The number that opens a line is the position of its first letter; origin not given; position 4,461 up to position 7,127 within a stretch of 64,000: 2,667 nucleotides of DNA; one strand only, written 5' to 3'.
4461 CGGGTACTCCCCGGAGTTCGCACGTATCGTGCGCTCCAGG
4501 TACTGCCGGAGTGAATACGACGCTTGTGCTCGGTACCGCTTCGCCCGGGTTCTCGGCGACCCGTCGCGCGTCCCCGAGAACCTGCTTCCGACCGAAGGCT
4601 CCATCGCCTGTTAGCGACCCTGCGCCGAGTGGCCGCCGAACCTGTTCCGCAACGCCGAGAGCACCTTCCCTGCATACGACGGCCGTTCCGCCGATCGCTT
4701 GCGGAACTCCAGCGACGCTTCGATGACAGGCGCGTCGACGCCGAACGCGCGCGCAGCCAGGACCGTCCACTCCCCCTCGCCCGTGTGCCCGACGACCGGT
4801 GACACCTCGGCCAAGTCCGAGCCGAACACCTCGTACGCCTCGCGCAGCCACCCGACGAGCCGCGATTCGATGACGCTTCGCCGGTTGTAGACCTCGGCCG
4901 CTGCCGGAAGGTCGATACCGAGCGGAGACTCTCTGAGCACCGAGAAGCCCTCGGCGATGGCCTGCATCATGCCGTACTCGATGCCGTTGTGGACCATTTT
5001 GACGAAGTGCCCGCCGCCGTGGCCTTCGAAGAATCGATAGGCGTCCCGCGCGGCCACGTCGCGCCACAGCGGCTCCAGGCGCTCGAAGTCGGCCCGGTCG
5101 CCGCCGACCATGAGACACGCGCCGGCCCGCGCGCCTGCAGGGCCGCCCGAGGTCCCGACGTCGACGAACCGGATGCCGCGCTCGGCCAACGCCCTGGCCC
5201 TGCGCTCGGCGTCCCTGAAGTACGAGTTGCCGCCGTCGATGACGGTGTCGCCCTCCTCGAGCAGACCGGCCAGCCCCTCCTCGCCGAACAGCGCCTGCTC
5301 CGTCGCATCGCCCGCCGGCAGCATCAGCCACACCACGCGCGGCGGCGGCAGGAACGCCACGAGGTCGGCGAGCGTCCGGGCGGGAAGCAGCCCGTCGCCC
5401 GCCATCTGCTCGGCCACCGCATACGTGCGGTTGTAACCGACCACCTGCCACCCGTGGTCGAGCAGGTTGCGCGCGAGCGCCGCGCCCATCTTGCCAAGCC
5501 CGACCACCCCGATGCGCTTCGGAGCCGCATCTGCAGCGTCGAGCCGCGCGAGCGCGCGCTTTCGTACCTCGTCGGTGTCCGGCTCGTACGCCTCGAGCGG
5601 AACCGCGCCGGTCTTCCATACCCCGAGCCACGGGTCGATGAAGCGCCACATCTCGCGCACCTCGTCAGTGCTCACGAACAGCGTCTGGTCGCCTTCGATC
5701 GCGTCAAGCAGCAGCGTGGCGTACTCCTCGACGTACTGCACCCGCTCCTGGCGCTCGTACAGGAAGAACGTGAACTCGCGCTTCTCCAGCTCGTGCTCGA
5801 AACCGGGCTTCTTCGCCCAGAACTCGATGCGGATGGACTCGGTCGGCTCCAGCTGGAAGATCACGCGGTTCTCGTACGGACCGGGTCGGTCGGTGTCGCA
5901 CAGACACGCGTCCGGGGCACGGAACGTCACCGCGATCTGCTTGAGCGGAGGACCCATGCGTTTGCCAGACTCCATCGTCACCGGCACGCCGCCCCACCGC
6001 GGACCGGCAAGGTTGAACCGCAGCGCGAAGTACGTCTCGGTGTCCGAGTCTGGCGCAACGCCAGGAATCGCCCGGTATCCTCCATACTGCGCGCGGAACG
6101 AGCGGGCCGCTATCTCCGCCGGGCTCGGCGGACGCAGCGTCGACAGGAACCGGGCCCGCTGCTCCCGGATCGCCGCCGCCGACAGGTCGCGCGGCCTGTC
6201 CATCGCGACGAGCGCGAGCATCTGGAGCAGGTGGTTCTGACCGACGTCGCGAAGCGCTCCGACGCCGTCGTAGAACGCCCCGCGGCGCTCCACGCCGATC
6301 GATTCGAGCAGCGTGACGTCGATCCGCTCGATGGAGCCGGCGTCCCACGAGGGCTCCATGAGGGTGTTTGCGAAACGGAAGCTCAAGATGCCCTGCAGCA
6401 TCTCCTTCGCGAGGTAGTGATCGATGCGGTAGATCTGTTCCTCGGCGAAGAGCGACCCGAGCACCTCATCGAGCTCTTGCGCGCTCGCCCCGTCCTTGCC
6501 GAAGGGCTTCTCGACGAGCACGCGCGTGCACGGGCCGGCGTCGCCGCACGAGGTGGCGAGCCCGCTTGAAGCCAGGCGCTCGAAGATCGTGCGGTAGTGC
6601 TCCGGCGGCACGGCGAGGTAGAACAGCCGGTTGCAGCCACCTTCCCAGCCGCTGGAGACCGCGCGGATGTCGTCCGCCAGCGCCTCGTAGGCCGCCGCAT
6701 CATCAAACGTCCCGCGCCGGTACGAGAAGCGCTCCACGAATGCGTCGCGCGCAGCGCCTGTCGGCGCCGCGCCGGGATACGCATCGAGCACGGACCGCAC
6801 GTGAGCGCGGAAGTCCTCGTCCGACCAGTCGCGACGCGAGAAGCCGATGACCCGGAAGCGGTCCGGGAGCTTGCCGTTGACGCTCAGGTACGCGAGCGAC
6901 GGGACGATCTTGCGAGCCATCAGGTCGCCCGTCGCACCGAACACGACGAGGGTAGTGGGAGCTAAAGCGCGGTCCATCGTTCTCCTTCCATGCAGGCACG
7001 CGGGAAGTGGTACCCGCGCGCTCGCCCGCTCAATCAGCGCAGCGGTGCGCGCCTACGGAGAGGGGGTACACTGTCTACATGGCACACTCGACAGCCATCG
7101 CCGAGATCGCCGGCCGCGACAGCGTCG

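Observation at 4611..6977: zwf-gnd fusion: G6PD and 6-phosphogluconate dehydrogenase in one 788-aa polypeptide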

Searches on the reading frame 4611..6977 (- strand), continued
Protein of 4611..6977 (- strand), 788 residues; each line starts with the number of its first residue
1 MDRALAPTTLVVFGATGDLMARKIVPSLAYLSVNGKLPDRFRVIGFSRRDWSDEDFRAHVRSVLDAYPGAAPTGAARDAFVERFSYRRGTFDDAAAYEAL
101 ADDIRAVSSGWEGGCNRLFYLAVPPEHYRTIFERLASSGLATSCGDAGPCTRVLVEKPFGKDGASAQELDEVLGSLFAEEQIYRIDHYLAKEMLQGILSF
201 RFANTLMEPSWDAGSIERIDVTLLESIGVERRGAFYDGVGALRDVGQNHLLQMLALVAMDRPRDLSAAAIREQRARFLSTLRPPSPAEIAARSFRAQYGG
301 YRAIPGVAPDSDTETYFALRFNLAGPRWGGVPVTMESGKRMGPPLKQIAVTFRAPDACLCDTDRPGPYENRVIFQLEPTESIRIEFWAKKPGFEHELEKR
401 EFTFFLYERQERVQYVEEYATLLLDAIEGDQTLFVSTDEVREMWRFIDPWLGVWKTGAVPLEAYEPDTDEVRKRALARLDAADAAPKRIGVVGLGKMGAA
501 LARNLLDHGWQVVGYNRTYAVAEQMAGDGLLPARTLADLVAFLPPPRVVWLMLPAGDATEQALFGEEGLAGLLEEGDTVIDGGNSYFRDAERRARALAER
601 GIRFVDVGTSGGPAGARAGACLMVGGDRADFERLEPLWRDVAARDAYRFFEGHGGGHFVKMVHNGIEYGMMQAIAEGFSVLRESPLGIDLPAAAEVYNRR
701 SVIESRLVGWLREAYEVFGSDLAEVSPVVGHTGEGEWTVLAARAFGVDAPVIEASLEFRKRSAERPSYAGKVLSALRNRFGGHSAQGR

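Call 69: predict_structure(alignment_id=A1)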
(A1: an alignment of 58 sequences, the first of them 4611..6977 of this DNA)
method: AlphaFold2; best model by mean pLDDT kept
length: 788 residues; sequences in the alignment: 58
mean_pLDDT: 88.2   pTM: 0.80
mean pLDDT of the five models: 88.2, 86.9, 86.8, 86.3, 86.2
residues with pLDDT >= 90: 452; 70-90: 284; 50-70: 45; < 50: 7
segments of 3 or more residues with pLDDT < 50: 785-788
pLDDT, mean of each block of 10 residues (from residue 1): 77 92 93 93 96 97 93 95 96 94 88 88 92 92 81 86 87 93 78 80 76 90 91 86 89 92 90 94 91 96 94 97 86 96 94 69 64 89 86 80 76 74 91 90 95 95 96 95 84 95 93 96 95 97 94 94 96 96 92 96 95 86 93 88 87 95 82 84 88 79 61 78 82 86 93 89 86 79 49
secondary structure, 60 per line:
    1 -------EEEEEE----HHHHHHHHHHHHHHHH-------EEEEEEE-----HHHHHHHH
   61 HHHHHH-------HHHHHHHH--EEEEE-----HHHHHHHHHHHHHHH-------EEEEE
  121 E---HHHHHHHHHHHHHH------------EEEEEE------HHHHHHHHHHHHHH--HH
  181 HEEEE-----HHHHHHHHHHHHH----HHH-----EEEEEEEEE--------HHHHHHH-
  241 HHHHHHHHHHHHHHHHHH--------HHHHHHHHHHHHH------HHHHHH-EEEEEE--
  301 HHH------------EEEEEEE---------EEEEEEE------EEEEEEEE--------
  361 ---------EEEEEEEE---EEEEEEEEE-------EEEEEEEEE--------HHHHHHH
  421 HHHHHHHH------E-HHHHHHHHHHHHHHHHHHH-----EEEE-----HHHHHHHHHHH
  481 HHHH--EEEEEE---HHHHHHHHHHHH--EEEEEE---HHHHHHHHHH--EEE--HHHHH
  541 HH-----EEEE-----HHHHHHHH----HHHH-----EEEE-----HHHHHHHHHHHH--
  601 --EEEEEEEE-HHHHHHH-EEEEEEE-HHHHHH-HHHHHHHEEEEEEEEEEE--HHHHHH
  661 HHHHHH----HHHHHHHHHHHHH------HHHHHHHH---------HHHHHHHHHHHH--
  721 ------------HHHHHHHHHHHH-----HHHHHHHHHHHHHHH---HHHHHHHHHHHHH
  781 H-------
elements in order (helices of 4 or more, strands of 3 or more residues): E8-13 H18-33 E41-47 H53-66 H74-81 E84-88 H94-108 E116-121 H125-138 E151-156 H163-176 E182-185 H191-203 E216-224 H233-239 H241-258 H267-279 H286-291 E293-298 E316-322 E332-338 E345-352 E370-377 E381-389 E397-405 H414-428 H437-455 E461-464 H470-484 E487-492 H496-507 E510-515 H519-528 E531-533 H536-542 E548-551 H557-564 H569-572 E578-581 H587-598 E603-610 H612-618 E620-626 H628-633 H635-641 E642-652 H655-666 H671-683 H690-697 H707-718 H733-744 H750-764 H768-781

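Call 72: fold_search(model_id=the predicted structure, library=pdb)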
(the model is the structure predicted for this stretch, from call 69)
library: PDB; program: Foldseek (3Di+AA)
matches with E <= 10: 1709; with E <= 0.001: 579
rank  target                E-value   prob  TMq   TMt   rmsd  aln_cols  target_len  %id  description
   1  1e77                  6.3e-41  1.00  0.55  0.87   3.2       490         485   30  COMPLEX OF ACTIVE MUTANT (Q365->C) OF GLUCOSE 6-PHOSPHATE DEHYDROGENASE FROM LEUCONOSTOC MESENTEROIDES WITH SUBSTRATE (released 2000-12-11)
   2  7e6h                  1.2e-40  1.00  0.53  0.84   3.8       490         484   32  glucose-6-phosphate dehydrogenase from Kluyveromyces lactis (released 2021-04-14)
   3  1h93                  1.7e-40  1.00  0.54  0.86   3.2       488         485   30  ACTIVE MUTANT (S215->C) OF GLUCOSE 6-PHOSPHATE DEHYDROGENASE FROM LEUCONOSTOC MESENTEROIDES (released 2001-05-03)
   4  1dpg_A                2.0e-40  1.00  0.54  0.86   3.2       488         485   30  GLUCOSE 6-PHOSPHATE DEHYDROGENASE FROM LEUCONOSTOC MESENTEROIDES (released 1996-03-08)
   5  7zve_D                2.4e-40  1.00  0.53  0.81   3.9       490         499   31  K403 acetylated glucose-6-phosphate dehydrogenase (G6PD) (released 2023-08-23)
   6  5ukw                  3.0e-40  1.00  0.53  0.85   3.8       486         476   32  Crystal structure of human Glucose 6-phosphate Dehydrogenase mutant (A277C) complexed with G6P (released 2017-04-19)
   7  7zve_A                3.3e-40  1.00  0.53  0.80   4.1       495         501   31  K403 acetylated glucose-6-phosphate dehydrogenase (G6PD) (released 2023-08-23)
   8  9vp6_B                4.7e-40  1.00  0.52  0.76   3.9       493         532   31  Glucose-6-phosphate dehydrogenase from Leishmania donovani in complex with substrate (released 2025-11-05)
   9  2dpg                  5.2e-40  1.00  0.55  0.87   3.1       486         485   30  COMPLEX OF INACTIVE MUTANT (H240->N) OF GLUCOSE 6-PHOSPHATE DEHYDROGENASE FROM LEUCONOSTOC MESENTEROIDES WITH NADP+ (released 1998-07-15)
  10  6e07_Q                5.5e-40  1.00  0.53  0.83   3.8       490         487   31  Crystal structure of Canton G6PD in complex with structural NADP (released 2018-07-25)
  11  2bh9                  6.8e-40  1.00  0.53  0.83   3.8       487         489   32  X-RAY STRUCTURE OF A DELETION VARIANT OF HUMAN GLUCOSE 6-PHOSPHATE DEHYDROGENASE COMPLEXED WITH STRUCTURAL AND COENZYME  (released 2005-04-25)
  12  7zve_B                7.2e-40  1.00  0.52  0.80   4.0       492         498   31  K403 acetylated glucose-6-phosphate dehydrogenase (G6PD) (released 2023-08-23)
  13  9vp5_A                7.5e-40  1.00  0.53  0.77   3.7       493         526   30  Glucose-6-phosphate dehydrogenase from Leishmania donovani (released 2025-11-05)
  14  6e08                  9.8e-40  1.00  0.53  0.84   3.7       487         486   32  Crystal structure of G6PD in complex with structural NADP (released 2018-07-25)
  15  7sng_A                1.0e-39  1.00  0.52  0.85   3.4       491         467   31  structure of G6PD-WT tetramer (released 2022-07-13)
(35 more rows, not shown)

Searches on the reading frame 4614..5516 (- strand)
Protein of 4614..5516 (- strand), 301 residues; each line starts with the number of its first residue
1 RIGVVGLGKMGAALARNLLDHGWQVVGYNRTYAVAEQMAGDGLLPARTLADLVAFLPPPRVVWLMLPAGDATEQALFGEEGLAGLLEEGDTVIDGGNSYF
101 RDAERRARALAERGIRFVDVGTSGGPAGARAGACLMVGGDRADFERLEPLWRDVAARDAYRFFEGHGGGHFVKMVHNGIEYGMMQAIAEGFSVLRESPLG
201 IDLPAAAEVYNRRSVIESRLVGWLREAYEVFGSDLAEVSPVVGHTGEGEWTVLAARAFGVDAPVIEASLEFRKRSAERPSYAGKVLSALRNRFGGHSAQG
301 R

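Call 64: search_solved_structures(query=window:4614-5516:-, max_evalue=1e-30, show_alignments=3)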
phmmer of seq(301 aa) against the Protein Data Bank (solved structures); distinct sequences matched with E-value up to 1e-30: 22.
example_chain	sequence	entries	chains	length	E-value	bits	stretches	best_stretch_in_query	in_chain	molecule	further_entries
6vpb_A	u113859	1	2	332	3e-61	210.8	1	1-152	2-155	6-phosphogluconate dehydrogenase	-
8ihe_A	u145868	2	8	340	1e-59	205.8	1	2-201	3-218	Probable 6-phosphogluconate dehydrogenase,decarboxylating Gnd2 | 6-phosphogluconate dehydrogenase, NAD(+)-dependent, decarboxylating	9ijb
10gw_A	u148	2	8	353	1.1e-59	205.7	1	1-153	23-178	6-phosphogluconate dehydrogenase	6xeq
4e21_A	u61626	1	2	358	3.4e-52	181.1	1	1-155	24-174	6-phosphogluconate dehydrogenase (Decarboxylating)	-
2w8z_A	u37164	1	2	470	5.6e-45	157.4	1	1-279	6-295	6-PHOSPHOGLUCONATE DEHYDROGENASE, DECARBOXYLATING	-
2w90_A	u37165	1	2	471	5.7e-45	157.4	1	1-279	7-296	6-PHOSPHOGLUCONATE DEHYDROGENASE, DECARBOXYLATING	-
2p4q_A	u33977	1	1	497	1.4e-44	156.1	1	2-272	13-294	6-phosphogluconate dehydrogenase, decarboxylating 1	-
2iyo_A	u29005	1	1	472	3.6e-43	151.5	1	2-295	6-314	6-PHOSPHOGLUCONATE DEHYDROGENASE, DECARBOXYLATING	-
2iyp_A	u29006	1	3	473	3.6e-43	151.5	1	2-295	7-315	6-PHOSPHOGLUCONATE DEHYDROGENASE, DECARBOXYLATING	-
2iz0_A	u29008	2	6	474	3.6e-43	151.4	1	2-295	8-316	6-PHOSPHOGLUCONATE DEHYDROGENASE, DECARBOXYLATING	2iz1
1pgn_A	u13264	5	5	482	1.1e-42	149.8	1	2-270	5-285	6-PHOSPHOGLUCONATE DEHYDROGENASE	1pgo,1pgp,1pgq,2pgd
4gwg_A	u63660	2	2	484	2.1e-42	148.9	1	2-270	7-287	6-phosphogluconate dehydrogenase, decarboxylating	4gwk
5uq9_A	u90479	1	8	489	2.2e-42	148.9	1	2-270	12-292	6-phosphogluconate dehydrogenase, decarboxylating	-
2jkv_A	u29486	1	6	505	2.4e-42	148.7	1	2-270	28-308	6-PHOSPHOGLUCONATE DEHYDROGENASE, DECARBOXYLATING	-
8i4n_A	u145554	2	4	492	1.2e-41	146.5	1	1-265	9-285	6-phosphogluconate dehydrogenase, decarboxylating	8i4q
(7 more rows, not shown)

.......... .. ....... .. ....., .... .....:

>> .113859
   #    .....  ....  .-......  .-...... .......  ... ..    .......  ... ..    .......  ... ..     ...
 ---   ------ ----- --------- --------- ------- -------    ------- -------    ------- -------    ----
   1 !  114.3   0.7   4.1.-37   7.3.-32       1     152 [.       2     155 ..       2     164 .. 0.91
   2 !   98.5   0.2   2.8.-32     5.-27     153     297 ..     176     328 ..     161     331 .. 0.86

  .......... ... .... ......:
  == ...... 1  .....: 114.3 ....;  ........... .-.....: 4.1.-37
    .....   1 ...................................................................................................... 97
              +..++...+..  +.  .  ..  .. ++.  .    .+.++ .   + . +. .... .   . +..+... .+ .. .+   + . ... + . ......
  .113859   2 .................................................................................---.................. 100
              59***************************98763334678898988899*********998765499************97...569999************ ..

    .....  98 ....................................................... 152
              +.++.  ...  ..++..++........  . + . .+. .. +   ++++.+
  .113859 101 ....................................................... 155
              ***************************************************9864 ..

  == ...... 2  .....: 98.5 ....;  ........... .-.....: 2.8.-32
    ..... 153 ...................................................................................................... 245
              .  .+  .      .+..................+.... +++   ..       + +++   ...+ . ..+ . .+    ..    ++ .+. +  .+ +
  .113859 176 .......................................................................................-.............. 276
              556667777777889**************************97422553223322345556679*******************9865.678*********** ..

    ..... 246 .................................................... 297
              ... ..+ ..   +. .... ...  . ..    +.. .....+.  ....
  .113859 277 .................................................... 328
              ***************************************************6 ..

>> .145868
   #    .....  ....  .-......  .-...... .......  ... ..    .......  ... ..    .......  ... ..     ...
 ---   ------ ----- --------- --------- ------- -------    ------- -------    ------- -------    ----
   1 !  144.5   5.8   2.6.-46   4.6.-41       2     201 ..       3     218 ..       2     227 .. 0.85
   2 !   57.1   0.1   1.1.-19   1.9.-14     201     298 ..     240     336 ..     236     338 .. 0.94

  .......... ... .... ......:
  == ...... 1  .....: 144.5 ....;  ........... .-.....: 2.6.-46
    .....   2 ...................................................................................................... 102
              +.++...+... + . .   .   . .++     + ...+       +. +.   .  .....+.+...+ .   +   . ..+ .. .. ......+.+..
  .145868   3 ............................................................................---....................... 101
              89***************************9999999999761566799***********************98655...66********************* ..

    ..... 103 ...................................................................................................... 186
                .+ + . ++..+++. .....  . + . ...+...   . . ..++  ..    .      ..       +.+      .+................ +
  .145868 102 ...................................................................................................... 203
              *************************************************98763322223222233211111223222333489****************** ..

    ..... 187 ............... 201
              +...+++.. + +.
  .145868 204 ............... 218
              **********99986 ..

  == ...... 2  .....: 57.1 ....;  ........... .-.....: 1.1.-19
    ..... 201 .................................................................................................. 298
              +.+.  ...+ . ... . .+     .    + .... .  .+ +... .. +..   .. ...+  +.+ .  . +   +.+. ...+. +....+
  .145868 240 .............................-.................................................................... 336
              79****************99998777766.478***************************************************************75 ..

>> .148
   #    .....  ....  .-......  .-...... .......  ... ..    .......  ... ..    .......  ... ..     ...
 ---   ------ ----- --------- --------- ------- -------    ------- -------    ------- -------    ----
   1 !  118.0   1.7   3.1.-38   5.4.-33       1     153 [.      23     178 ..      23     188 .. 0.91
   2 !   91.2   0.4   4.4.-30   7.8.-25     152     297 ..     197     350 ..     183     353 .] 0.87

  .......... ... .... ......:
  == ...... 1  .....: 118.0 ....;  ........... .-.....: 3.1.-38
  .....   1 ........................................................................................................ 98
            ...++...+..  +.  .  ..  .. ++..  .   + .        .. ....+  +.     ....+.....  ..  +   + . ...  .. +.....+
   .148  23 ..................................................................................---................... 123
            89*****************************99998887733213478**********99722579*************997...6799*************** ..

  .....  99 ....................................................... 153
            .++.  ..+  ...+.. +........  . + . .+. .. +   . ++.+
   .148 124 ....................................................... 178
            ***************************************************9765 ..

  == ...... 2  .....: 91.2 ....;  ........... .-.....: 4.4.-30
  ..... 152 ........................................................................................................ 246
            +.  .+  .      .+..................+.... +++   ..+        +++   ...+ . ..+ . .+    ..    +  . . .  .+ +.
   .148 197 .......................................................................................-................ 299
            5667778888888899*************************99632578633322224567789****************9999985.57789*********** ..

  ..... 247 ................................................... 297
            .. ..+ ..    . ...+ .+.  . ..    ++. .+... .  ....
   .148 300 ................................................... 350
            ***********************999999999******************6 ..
